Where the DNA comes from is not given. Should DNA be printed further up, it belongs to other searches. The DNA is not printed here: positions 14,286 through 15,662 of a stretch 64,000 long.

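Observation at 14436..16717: Convergent CsaB-like pyruvyltransferase and WecB-like 2-epimerase: signature of a pyruvylated ManNAc-containing wall polymer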

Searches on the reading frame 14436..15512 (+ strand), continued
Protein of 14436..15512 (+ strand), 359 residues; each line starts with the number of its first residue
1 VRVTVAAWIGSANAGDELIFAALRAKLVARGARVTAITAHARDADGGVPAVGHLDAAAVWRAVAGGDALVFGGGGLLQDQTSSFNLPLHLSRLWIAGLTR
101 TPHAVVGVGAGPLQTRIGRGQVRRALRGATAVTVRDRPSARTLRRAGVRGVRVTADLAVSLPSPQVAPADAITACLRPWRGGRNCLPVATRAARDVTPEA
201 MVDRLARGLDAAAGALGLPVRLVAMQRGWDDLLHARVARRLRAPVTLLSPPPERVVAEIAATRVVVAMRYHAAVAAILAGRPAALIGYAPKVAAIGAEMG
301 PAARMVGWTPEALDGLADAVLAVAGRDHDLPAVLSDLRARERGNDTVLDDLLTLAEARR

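Call 55: search_protein_families(library=pfam, proteins=[L042:1371-2444:-, L042:2589-3749:-, L042:3909-4937:-, L042:5056-6888:+, L042:6888-7841:+, L042:11221-12297:-, L042:12332-14047:-, L042:14054-15697:-, L042:15821-17812:-, L042:18165-19328:+], max_evalue=0.001)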
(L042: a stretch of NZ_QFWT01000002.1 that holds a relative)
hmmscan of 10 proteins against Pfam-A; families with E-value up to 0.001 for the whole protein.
L042:1371-2444:- (358 aa): 1 family
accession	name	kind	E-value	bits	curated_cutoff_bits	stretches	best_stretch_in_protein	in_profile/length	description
PF01116.26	F_bP_aldolase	-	4.2e-84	282.8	25.5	1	17-354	2-274/277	Fructose-bisphosphate aldolase class-II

L042:2589-3749:- (387 aa): 1 family
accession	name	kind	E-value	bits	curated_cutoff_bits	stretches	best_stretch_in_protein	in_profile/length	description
PF00162.24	PGK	-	3.3e-141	471.1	27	1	6-373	1-379/379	Phosphoglycerate kinase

L042:3909-4937:- (343 aa): 2 families
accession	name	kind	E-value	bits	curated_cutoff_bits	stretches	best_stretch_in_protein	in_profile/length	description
PF02800.25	Gp_dh_C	-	6.5e-55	185.5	24.4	1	164-320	1-158/158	Glyceraldehyde 3-phosphate dehydrogenase, C-terminal domain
PF00044.30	Gp_dh_N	-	1.6e-32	112.2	31.7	1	3-108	2-99/101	Glyceraldehyde 3-phosphate dehydrogenase, NAD binding domain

L042:5056-6888:+ (611 aa): 0 families

L042:6888-7841:+ (318 aa): 2 families
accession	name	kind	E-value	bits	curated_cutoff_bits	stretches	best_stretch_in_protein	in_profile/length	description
PF00535.33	Glycos_transf_2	-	1.6e-19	70.9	23.3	1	10-162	2-165/168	Glycosyl transferase family 2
PF13641.12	Glyco_tranf_2_3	-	3.5e-11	44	27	1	6-118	1-125/230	Glycosyltransferase like family 2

L042:11221-12297:- (359 aa): 1 family
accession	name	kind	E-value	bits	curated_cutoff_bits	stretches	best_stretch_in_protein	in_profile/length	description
PF00535.33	Glycos_transf_2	-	4.9e-28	98.6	23.3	1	6-167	3-166/168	Glycosyl transferase family 2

L042:12332-14047:- (572 aa): 1 family
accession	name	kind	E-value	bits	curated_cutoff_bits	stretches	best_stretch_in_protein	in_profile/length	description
PF13231.12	PMT_2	-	0.00015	22.4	26.1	1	89-224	23-154/160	Dolichyl-phosphate-mannose-protein mannosyltransferase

L042:14054-15697:- (548 aa): 1 family
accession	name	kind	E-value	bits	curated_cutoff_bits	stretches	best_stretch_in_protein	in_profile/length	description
PF00884.28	Sulfatase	-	8.2e-29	101.3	25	1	201-465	1-297/301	Sulfatase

L042:15821-17812:- (664 aa): 6 families
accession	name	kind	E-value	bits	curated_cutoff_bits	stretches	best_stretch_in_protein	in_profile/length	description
PF00456.26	Transketolase_N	-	1.3e-167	557.4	22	1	3-333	2-334/334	Transketolase, thiamine diphosphate binding domain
PF02779.29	Transket_pyr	-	2.7e-54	183.9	27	1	353-524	2-173/174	Transketolase, pyrimidine binding domain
PF22613.1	Transketolase_C_1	-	4.5e-43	146.5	27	1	539-651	1-113/113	Transketolase-like TK C-terminal domain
PF02780.25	Transketolase_C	-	8.6e-20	71.3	25.9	1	544-655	5-124/124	Transketolase, C-terminal domain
PF00676.26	E1_dh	-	7.3e-06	25.6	22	1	108-240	96-220/300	Dehydrogenase E1 component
PF13292.11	DXP_synthase_N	-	1.3e-05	25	21.2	0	4-192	19-179/274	1-deoxy-D-xylulose-5-phosphate synthase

L042:18165-19328:+ (388 aa): 3 families
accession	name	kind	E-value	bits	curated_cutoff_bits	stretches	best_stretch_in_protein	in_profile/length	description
PF02773.21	S-AdoMet_synt_C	-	6.1e-70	234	25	1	238-375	1-138/138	S-adenosylmethionine synthetase, C-terminal domain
PF02772.21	S-AdoMet_synt_M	-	6.5e-49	165.5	29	1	119-236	1-120/120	S-adenosylmethionine synthetase, central domain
PF00438.25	S-AdoMet_synt_N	-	2e-44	150.6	33.1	1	9-106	2-99/99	S-adenosylmethionine synthetase, N-terminal domain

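Call 60: predict_structure(alignment_id=A1)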
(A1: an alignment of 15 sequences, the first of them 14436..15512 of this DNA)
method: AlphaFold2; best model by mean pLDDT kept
length: 359 residues; sequences in the alignment: 15
mean_pLDDT: 91.3   pTM: 0.90
mean pLDDT of the five models: 91.3, 90.7, 90.0, 90.0, 89.7
residues with pLDDT >= 90: 271; 70-90: 71; 50-70: 17; < 50: 0
segments of 3 or more residues with pLDDT < 50: none
pLDDT, mean of each block of 10 residues (from residue 1): 88 88 95 87 62 88 95 82 81 94 95 90 93 94 94 96 92 92 64 84 97 98 93 97 97 92 97 97 94 94 95 96 96 97 96 95
secondary structure, 60 per line:
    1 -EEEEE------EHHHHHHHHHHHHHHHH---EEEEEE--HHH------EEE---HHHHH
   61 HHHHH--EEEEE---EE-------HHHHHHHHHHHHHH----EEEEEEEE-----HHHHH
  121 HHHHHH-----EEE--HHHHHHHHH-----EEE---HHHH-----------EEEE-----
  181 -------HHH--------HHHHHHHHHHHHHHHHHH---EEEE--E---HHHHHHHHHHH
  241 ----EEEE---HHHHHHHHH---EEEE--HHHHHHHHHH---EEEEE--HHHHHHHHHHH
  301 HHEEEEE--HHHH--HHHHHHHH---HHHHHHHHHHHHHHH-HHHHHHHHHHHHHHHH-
elements in order: E2-6 H14-29 E33-38 E50-52 H56-65 E68-72 H85-98 E103-110 H116-126 E132-134 H137-145 E151-153 H157-160 E172-175 H199-216 E220-223 H230-240 E245-248 H252-260 E264-267 H270-279 E283-287 H290-302 E303-307 H310-313 H316-323 H327-341 H343-358

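Call 62: fold_search(model_id=the predicted structure, library=pdb)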
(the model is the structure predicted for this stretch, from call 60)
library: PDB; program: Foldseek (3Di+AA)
matches with E <= 10: 1481; with E <= 0.001: 216
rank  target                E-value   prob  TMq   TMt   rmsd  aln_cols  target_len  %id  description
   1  1v4v_A                2.2e-09  1.00  0.48  0.47   8.3       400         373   14  Crystal Structure Of UDP-N-Acetylglucosamine 2-Epimerase From Thermus Thermophilus HB8 (released 2003-12-02)
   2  1v4v_B                3.2e-09  1.00  0.54  0.53   6.4       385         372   15  Crystal Structure Of UDP-N-Acetylglucosamine 2-Epimerase From Thermus Thermophilus HB8 (released 2003-12-02)
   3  8ahe_A                3.8e-09  1.00  0.63  0.62   5.6       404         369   13  PAC-FragmentDEL: Photoactivated covalent capture of DNA encoded fragments for hit discovery (released 2022-09-14)
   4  1f6d_A                7.6e-09  1.00  0.55  0.53   8.5       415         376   11  THE STRUCTURE OF UDP-N-ACETYLGLUCOSAMINE 2-EPIMERASE FROM E. COLI. (released 2000-12-13)
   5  5ze7_A                1.1e-08  1.00  0.62  0.64   5.2       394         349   15  UDP Glucose alpha tetrahydrobiopterin glycosyltransferase from Synechococcus species PCC 7942 - apo form (released 2019-03-06)
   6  4xsr_B                1.1e-08  1.00  0.53  0.53   6.9       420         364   15  Crystal structure of Anabaena Alr3699/HepE in complex with UDP-glucose (released 2016-01-13)
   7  1pnv_A                1.4e-08  1.00  0.57  0.54   6.7       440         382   17  Crystal Structure of TDP-epi-Vancosaminyltransferase GtfA in complexes with TDP and Vancomycin (released 2003-08-12)
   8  4rif_A                2.0e-08  1.00  0.53  0.52   8.1       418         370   17  Landomycin Glycosyltransferase LanGT2, carbasugar substrate complex (released 2015-01-28)
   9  7vyy_B                2.6e-08  1.00  0.51  0.52   7.4       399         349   16  The crystal structure of Non-hydrolyzing UDPGlcNAc 2-epimerase (released 2022-11-16)
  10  6vlc_D                3.1e-08  1.00  0.57  0.56   6.8       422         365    9  Crystal structure of UDP-GlcNAc 2-epimerase from Neisseria meningitidis bound to UDP-GlcNAc (released 2020-11-11)
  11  3beo_A                3.9e-08  1.00  0.60  0.58   6.0       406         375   12  A Structural Basis for the allosteric regulation of non-hydrolyzing UDP-GlcNAc 2-epimerases (released 2008-02-19)
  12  4xsu_B                3.9e-08  1.00  0.55  0.54   7.0       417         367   15  Crystal structure of Anabaena Alr3699/HepE in complex with UDP and glucose (released 2016-01-13)
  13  1f6d_C                4.4e-08  1.00  0.57  0.56   6.4       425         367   11  THE STRUCTURE OF UDP-N-ACETYLGLUCOSAMINE 2-EPIMERASE FROM E. COLI. (released 2000-12-13)
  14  9v0w_B                5.2e-08  1.00  0.55  0.55   6.3       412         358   12  UDP-Glc:tetrahydrobiopterin glucosyltransferase from Pseudanabaena sp. Chao 1811 (released 2025-11-26)
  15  3c48_B                6.2e-08  1.00  0.33  0.30  12.9       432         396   14  Structure of the retaining glycosyltransferase MshA: The first step in mycothiol biosynthesis. Organism: Corynebacteri (released 2008-03-25)
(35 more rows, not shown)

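Call 69: search_protein_representatives(protein=window:14436-15512:+)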
Query: 359 residues. Proteins with E-value up to 0.001 (for the whole library): 5857; up to 1e-10: 1724; up to 1e-30: 98. The best 150 are listed.
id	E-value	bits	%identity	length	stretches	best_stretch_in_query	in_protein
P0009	9.6e-134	462.3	69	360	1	1-359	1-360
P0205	6.7e-82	291.9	49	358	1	3-353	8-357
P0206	1.2e-81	291.0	53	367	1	3-353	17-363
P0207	1.4e-81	290.8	48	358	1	1-352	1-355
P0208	7.1e-79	281.9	49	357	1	1-355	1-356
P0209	3.0e-77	276.6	50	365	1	2-353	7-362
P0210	5.8e-73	262.5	50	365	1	2-353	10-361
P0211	3.5e-72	259.9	46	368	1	3-353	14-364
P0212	4.2e-70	253.1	49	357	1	1-353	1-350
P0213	1.9e-68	247.7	50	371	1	2-350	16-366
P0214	2.3e-68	247.4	47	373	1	3-355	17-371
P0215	5.6e-68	246.1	50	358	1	3-323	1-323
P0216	1.9e-66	241.0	42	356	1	2-353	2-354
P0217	4.4e-66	239.8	44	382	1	2-351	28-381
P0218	2.5e-65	237.4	41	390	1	5-352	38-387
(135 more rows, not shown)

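Call 71: find_homologous_proteins(query=L086:6215-8056:-, max_evalue=1e-10)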
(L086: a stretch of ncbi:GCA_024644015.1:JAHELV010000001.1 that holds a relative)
Query L086:6215-8056:- (614 aa): 1169 proteins with E <= 1e-10 among 8000 candidates; the best 120 are listed.
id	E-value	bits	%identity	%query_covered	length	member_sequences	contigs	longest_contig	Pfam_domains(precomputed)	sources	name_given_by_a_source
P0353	0.0e+0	1369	100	100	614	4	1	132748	PF08486.16,PF00395.26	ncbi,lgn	-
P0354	1.5e-279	947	71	98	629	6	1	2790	PF08486.16,PF00395.26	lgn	-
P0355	1.2e-273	927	70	99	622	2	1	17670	PF08486.16,PF00395.26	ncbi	ncbi:hypothetical protein BH23ACT10_BH23ACT10_29770 [soil metagenome]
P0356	4.9e-262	889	68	96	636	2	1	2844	PF08486.16,PF00395.26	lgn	-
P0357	4.9e-258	876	67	99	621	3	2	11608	PF08486.16,PF00395.26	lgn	-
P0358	5.7e-253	859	67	97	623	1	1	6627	PF08486.16,PF00395.26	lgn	-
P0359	4.7e-246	836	65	97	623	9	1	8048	PF08486.16,PF00395.26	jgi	-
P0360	1.0e-245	835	65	97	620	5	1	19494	PF08486.16,PF00395.26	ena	-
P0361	2.3e-243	827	65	97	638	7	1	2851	PF08486.16,PF00395.26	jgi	-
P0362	5.3e-242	823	64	99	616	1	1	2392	PF08486.16,PF00395.26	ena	-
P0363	6.5e-242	823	63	98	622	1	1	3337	PF08486.16,PF00395.26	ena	-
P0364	2.4e-241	821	64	95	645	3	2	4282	PF08486.16,PF00395.26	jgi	jgi:peptidoglycan hydrolase-like amidase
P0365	3.3e-241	820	65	97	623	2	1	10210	PF08486.16,PF00395.26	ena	-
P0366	2.4e-240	817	65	96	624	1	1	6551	PF08486.16,PF00395.26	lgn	-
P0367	4.4e-238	810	65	96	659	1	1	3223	PF08486.16,PF00395.26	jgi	jgi:SpoIID/LytB domain protein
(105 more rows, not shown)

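Call 72: find_encoding_contigs(protein=P0009, flank=10000, max_places=2)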
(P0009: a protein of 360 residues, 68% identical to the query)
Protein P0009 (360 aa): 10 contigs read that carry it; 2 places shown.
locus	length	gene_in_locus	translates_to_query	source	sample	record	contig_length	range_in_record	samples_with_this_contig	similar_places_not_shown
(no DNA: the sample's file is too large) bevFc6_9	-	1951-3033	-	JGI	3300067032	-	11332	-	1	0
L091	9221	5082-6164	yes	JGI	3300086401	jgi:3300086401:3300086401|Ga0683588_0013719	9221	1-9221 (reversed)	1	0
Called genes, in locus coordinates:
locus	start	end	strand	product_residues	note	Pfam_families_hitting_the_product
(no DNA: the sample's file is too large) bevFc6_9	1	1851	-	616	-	PF00082:Peptidase_S8, PF00395:SLH (faint)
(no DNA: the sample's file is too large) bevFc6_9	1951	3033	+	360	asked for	PF04230:PS_pyruv_trans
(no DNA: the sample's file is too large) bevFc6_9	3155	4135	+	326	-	PF03706:LPG_synthase_TM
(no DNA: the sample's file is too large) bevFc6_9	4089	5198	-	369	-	PF02350:Epimerase_2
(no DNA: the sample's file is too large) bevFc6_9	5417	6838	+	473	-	-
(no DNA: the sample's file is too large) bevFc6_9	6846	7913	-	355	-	PF21320:WHD_Rv2258c, PF13489:Methyltransf_23, PF01135:PCMT (weak), PF05175:MTS, PF13649:Methyltransf_25, PF13847:Methyltransf_31, PF08241:Methyltransf_11, PF08242:Methyltransf_12, +3 more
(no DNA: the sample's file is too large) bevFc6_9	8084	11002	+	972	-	PF00486:Trans_reg_C (weak), PF03704:BTAD, PF13191:AAA_16 (weak), PF05729:NACHT (weak), PF13401:AAA_22, PF25872:HTH_77 (weak)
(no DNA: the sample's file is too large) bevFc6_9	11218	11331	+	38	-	?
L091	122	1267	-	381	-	PF00188:CAP, PF00395:SLH (faint)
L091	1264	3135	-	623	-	PF08486:SpoIID, PF00395:SLH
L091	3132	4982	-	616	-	PF00082:Peptidase_S8, PF00395:SLH (faint)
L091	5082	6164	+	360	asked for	PF04230:PS_pyruv_trans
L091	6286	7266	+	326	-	PF03706:LPG_synthase_TM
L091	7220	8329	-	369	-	PF02350:Epimerase_2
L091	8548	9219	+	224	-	?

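Call 73: find_encoding_contigs(protein=P0005, flank=10000, max_places=1)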
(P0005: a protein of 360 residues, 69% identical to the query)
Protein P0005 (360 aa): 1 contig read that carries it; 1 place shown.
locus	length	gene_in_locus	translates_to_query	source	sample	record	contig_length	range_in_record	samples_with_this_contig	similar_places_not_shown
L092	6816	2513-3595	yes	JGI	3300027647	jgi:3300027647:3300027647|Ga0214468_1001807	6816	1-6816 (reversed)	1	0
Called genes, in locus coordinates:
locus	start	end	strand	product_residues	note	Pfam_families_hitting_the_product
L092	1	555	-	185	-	?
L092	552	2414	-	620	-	PF00082:Peptidase_S8, PF00395:SLH (faint)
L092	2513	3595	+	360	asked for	PF04230:PS_pyruv_trans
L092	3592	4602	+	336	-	PF03706:LPG_synthase_TM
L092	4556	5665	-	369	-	PF02350:Epimerase_2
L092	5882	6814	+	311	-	?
